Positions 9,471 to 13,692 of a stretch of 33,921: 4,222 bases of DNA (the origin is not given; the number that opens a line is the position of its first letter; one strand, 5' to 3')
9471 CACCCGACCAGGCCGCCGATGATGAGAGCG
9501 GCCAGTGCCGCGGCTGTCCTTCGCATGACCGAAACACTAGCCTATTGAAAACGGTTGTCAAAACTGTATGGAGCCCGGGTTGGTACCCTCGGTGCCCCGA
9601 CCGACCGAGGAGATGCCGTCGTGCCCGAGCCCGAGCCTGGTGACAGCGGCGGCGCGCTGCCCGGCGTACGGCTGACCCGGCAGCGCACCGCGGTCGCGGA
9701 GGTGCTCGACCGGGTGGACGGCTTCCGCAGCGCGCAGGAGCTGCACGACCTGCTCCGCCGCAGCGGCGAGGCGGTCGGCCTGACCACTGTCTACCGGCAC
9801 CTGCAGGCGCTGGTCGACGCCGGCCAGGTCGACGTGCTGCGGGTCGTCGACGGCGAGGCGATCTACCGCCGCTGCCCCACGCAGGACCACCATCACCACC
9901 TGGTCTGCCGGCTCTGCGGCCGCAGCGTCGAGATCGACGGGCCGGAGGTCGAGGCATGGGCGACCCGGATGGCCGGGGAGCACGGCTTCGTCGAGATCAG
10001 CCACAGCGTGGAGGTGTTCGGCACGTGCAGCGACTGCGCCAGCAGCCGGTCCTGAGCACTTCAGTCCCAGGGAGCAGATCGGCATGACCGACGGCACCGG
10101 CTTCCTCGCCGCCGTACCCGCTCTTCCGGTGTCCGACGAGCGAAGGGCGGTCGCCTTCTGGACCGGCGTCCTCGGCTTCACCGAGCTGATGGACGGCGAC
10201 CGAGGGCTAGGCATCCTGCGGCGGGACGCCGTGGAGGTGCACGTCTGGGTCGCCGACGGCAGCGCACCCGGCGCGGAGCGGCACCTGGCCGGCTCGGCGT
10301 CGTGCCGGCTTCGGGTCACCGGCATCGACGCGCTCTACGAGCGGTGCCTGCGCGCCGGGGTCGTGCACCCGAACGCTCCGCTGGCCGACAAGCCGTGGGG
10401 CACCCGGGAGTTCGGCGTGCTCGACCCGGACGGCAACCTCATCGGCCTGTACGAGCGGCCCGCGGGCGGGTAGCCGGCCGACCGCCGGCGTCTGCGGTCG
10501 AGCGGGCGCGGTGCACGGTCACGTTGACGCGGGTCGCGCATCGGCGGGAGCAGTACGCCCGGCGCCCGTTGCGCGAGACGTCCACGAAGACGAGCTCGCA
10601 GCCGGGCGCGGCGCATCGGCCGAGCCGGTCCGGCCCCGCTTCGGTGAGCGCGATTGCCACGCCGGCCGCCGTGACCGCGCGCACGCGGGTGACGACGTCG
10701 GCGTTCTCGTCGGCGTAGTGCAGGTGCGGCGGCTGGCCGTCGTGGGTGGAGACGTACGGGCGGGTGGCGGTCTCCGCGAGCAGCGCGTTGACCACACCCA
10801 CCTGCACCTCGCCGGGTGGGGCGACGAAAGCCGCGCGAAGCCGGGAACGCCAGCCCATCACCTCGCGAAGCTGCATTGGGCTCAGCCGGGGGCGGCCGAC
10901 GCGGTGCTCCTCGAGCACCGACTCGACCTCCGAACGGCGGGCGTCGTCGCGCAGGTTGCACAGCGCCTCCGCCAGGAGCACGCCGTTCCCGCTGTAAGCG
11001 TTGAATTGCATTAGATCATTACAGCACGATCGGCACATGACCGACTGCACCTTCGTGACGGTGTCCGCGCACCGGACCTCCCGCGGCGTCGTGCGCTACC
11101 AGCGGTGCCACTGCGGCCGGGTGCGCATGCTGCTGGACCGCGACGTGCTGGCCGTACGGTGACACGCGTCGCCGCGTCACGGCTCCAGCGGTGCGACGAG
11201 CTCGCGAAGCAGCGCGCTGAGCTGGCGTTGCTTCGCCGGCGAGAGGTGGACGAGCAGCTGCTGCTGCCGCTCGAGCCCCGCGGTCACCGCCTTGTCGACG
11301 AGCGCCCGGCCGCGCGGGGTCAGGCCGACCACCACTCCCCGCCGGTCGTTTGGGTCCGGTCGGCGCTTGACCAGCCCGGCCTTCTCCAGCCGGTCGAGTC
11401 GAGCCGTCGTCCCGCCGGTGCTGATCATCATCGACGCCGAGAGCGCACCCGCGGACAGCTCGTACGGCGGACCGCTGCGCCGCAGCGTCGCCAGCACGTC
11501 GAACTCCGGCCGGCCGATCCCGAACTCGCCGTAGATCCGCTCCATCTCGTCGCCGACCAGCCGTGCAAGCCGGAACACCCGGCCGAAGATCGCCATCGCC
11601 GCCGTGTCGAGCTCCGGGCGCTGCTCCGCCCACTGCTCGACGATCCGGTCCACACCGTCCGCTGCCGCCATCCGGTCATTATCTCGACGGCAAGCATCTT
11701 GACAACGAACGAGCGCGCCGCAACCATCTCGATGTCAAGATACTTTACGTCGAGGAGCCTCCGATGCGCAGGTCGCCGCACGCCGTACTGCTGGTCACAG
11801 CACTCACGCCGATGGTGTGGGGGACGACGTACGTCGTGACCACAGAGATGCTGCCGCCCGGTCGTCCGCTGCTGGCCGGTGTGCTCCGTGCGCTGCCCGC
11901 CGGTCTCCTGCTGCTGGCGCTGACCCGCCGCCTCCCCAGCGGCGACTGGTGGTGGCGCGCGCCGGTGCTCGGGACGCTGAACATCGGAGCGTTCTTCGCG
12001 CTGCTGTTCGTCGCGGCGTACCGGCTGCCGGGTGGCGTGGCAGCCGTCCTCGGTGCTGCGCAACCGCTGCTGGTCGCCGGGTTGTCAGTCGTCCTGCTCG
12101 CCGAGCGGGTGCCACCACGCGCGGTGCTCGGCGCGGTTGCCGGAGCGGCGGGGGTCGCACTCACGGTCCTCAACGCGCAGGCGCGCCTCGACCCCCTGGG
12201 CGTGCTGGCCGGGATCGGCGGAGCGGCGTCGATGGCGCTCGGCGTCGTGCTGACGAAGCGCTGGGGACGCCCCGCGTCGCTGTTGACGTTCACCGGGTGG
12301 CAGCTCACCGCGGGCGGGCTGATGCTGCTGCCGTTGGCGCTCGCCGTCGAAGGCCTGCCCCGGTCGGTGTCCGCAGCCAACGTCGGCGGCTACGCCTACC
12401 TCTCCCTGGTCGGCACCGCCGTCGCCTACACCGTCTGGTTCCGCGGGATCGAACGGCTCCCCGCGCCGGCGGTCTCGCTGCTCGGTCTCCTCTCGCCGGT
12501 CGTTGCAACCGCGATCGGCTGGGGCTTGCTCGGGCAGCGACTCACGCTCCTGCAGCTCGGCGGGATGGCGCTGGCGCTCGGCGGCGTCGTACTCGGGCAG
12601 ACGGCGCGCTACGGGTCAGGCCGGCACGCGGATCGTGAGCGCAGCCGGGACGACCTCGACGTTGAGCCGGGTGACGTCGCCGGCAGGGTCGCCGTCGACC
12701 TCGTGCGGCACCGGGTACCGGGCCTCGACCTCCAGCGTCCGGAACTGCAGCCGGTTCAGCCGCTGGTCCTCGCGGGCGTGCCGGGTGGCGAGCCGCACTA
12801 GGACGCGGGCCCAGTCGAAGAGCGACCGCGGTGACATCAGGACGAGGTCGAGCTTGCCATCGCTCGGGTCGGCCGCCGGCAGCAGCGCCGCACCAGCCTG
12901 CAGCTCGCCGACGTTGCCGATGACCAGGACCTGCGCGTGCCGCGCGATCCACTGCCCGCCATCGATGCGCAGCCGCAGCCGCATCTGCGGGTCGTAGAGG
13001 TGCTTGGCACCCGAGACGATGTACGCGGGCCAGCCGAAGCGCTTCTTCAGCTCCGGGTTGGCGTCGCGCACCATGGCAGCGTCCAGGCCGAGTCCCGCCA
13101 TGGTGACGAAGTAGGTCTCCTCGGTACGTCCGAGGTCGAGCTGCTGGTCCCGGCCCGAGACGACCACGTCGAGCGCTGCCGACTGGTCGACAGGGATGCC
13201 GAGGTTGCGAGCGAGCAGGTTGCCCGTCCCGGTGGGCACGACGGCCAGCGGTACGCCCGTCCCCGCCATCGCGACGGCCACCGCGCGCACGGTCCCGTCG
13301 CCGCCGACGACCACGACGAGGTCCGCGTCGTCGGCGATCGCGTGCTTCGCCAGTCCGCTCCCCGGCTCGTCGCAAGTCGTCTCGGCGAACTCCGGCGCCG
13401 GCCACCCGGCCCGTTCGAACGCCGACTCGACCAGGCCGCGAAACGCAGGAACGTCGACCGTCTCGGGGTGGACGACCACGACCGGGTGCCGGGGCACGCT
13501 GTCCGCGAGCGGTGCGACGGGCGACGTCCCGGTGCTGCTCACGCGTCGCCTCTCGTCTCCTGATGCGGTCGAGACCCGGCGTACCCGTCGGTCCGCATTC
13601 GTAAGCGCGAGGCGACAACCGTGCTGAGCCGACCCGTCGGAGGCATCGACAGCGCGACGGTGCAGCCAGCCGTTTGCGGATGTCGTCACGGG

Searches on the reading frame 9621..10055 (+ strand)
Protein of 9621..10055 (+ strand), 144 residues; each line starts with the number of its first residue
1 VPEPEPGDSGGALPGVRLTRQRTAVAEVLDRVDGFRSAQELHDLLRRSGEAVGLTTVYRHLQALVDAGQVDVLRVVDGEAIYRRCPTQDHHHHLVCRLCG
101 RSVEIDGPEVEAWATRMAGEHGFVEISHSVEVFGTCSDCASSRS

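Call 92: search_protein_families(library=pfam, proteins=[window:9621-10055:+], max_evalue=0.00001)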
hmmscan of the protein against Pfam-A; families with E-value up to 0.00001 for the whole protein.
window:9621-10055:+ (144 aa): 1 family
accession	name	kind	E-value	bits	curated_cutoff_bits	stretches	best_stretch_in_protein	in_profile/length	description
PF01475.25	FUR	-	8.6e-29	100.6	23.1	1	15-132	3-120/121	Ferric uptake regulator family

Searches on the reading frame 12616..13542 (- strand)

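Call 92: search_protein_families(library=pfam, proteins=[window:12616-13542:-], max_evalue=0.00001)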
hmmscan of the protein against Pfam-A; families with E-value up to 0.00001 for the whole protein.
window:12616-13542:- (308 aa): 3 families
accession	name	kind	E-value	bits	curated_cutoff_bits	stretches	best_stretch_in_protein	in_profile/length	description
PF00781.29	DAGK_cat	-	1.5e-21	76.7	23.6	1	38-139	22-124/125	Diacylglycerol kinase catalytic domain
PF19279.4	YegS_C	-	2.4e-15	57.1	27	1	151-304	5-156/158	YegS C-terminal NAD kinase beta sandwich-like domain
PF01513.26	NAD_kinase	-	3.7e-08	34.2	25.5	1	68-110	68-110/130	ATP-NAD kinase N-terminal domain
